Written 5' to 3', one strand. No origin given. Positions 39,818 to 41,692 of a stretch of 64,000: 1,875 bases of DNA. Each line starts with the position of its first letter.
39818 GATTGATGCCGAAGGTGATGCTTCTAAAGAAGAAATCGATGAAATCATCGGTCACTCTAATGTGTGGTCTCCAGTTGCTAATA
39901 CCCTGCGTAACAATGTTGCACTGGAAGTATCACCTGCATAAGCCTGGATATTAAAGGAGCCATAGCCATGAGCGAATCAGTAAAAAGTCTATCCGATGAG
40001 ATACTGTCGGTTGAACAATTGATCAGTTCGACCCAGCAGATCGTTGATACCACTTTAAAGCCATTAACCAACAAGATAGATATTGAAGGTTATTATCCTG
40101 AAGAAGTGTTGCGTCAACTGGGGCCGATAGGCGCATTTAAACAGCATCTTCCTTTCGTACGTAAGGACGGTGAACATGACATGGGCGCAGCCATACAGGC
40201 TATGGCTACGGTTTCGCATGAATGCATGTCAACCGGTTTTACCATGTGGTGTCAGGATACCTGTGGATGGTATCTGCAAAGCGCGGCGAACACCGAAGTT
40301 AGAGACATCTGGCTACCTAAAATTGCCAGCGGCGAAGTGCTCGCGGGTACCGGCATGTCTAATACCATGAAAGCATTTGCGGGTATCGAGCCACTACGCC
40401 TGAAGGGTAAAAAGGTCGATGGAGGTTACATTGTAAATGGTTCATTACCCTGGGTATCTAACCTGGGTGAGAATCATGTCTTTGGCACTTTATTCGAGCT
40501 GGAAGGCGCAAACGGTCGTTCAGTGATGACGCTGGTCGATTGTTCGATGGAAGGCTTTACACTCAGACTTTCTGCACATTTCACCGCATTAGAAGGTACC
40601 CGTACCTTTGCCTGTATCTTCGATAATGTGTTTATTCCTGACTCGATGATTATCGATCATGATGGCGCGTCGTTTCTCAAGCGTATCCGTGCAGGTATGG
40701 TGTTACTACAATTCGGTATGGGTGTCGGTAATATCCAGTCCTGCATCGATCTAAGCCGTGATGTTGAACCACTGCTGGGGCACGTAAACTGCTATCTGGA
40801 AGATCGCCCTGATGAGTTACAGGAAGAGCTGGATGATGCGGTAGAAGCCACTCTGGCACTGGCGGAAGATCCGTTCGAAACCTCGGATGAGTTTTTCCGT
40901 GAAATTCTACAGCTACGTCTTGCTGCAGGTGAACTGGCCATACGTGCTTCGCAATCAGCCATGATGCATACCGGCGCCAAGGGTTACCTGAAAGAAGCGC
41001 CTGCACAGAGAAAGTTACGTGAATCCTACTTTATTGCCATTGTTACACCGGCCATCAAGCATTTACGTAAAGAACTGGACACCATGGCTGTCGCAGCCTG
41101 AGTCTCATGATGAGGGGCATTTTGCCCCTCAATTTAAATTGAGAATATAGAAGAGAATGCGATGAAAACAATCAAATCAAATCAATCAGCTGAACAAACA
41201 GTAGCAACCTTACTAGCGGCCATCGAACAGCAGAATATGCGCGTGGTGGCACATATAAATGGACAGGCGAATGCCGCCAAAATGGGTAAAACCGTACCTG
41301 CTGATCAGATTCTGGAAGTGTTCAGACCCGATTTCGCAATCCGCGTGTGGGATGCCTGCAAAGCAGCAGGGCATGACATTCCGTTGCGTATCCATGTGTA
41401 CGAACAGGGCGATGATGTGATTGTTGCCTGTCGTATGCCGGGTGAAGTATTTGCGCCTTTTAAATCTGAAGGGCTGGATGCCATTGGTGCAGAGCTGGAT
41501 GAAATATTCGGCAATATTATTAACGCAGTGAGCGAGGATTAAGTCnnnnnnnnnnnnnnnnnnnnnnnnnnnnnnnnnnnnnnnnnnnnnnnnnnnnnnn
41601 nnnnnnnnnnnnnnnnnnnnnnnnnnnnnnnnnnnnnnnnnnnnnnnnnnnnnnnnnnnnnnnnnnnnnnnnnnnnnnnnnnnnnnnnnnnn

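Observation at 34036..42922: Putative sigma-54 regulon: GAF-EBP flanked by two sigma-54 promoters driving a cyanate-type ABC importer and an OsmC/ACAD-fold/DUF302/rubredoxin-reductase operon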

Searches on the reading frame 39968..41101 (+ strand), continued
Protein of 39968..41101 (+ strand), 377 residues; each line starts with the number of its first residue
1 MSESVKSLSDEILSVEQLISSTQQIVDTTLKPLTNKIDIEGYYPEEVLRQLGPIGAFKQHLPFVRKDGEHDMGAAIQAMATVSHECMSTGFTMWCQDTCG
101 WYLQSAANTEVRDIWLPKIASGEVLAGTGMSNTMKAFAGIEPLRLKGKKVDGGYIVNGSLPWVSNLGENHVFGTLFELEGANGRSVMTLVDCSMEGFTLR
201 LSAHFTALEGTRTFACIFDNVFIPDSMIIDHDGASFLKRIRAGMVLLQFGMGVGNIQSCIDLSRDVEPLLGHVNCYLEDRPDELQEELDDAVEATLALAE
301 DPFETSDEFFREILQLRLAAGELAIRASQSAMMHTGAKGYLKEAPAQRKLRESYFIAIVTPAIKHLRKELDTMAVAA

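Call 86: search_protein_families(library=pfam, proteins=[window:39968-41101:+, L072:9998-11137:+, L085:7001-8083:+, L087:8839-9900:+, L087:8301-8828:+], max_evalue=5)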
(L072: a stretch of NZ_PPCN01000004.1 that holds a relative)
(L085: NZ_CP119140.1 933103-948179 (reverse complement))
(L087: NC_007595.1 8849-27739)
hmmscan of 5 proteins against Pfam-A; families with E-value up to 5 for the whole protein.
window:39968-41101:+ (377 aa): 4 families
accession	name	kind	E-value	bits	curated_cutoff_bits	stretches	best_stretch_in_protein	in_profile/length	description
PF02771.21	Acyl-CoA_dh_N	-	9.3e-12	45.8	22.9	1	16-123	5-113/113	Acyl-CoA dehydrogenase, N-terminal domain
PF02770.24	Acyl-CoA_dh_M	-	0.0024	18.4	33.3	1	149-221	23-97/97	Acyl-CoA dehydrogenase, middle domain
PF08028.16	Acyl-CoA_dh_2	-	0.013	16.3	22.7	1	285-352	55-122/134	Acyl-CoA dehydrogenase, C-terminal domain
PF00441.29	Acyl-CoA_dh_1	-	0.076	13.6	22.4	1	316-357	91-132/150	Acyl-CoA dehydrogenase, C-terminal domain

L072:9998-11137:+ (379 aa): 3 families
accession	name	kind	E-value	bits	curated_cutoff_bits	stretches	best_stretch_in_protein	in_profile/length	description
PF02771.21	Acyl-CoA_dh_N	-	3.7e-10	40.6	22.9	1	14-126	4-113/113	Acyl-CoA dehydrogenase, N-terminal domain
PF17205.9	PSI_integrin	-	0.2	11.9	27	1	87-100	10-24/47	Integrin plexin domain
PF17871.7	AAA_lid_9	-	0.22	11.9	22.8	1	261-303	48-90/104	AAA lid domain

L085:7001-8083:+ (360 aa): 2 families
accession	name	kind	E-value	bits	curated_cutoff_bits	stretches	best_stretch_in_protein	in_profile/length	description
PF02771.21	Acyl-CoA_dh_N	-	7.8e-16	58.9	22.9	1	4-108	5-113/113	Acyl-CoA dehydrogenase, N-terminal domain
PF08028.16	Acyl-CoA_dh_2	-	0.06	14.1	22.7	1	269-333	48-120/134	Acyl-CoA dehydrogenase, C-terminal domain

L087:8839-9900:+ (353 aa): 2 families
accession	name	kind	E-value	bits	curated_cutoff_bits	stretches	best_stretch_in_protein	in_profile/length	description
PF02771.21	Acyl-CoA_dh_N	-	2.1e-06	28.5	22.9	1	22-101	31-111/113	Acyl-CoA dehydrogenase, N-terminal domain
PF02770.24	Acyl-CoA_dh_M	-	0.036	14.7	33.3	1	127-200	21-97/97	Acyl-CoA dehydrogenase, middle domain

L087:8301-8828:+ (175 aa): 2 families
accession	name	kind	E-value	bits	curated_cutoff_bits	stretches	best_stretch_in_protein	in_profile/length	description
PF14026.12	SCO4226-like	-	6.2e-24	84.4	28.5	2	96-169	1-74/76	Nickel responsive protein SCO4226-like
PF11746.14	DUF3303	-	0.017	15.7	21.2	1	3-66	2-66/92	Domain of unknown function (DUF3303)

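Call 105: search_protein_representatives(protein=window:39968-41101:+)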
Query: 377 residues. Proteins with E-value up to 0.001 (for the whole library): 1825; up to 1e-10: 562; up to 1e-30: 148. The best 150 are listed.
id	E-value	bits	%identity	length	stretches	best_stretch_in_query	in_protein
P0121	2.3e-117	408.6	83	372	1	79-283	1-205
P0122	2.6e-112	392.0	72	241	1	134-374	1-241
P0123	5.3e-106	371.3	48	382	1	18-371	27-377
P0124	4.0e-98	345.4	47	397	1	9-370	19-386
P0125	3.5e-97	342.2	45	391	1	9-371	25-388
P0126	6.2e-97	341.5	49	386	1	17-370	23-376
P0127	1.1e-95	337.3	45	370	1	18-370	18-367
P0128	1.1e-88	314.3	42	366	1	9-371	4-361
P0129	6.8e-87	308.4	46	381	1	21-371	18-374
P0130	5.9e-86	305.3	42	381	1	14-373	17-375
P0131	7.2e-86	305.0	44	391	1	24-375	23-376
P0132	3.2e-85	302.9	44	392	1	15-373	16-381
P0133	1.1e-82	294.5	40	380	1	20-373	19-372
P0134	2.2e-81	290.3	43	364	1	21-372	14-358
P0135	1.7e-78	280.8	43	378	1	16-375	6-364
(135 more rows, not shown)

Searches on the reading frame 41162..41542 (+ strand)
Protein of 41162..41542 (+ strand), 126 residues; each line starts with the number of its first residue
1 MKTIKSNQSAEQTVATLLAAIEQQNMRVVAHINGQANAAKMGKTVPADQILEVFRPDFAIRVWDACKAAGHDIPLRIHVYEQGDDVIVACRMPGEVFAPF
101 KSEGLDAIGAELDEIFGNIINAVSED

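Call 4: search_protein_families(library=pfam, proteins=[window:41162-41542:+])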
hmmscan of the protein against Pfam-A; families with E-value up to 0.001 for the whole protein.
window:41162-41542:+ (126 aa): 1 family
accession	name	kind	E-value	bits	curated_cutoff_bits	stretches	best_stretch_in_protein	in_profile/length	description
PF03625.19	DUF302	-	6.4e-09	36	23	1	32-89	1-59/63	Domain of unknown function DUF302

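Call 5: search_protein_families(library=ncbifam, proteins=[window:41162-41542:+])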
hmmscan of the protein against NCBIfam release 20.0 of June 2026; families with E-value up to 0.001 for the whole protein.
window:41162-41542:+ (126 aa): 0 families

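Call 86: search_protein_families(library=pfam, proteins=[window:41162-41542:+], max_evalue=5)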
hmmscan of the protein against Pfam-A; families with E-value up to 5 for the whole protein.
window:41162-41542:+ (126 aa): 2 families
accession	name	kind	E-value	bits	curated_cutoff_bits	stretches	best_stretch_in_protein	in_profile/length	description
PF03625.19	DUF302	-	6.4e-09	36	23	1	32-89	1-59/63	Domain of unknown function DUF302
PF00378.25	ECH_1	-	0.013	15.3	27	1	5-42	68-105/251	Enoyl-CoA hydratase/isomerase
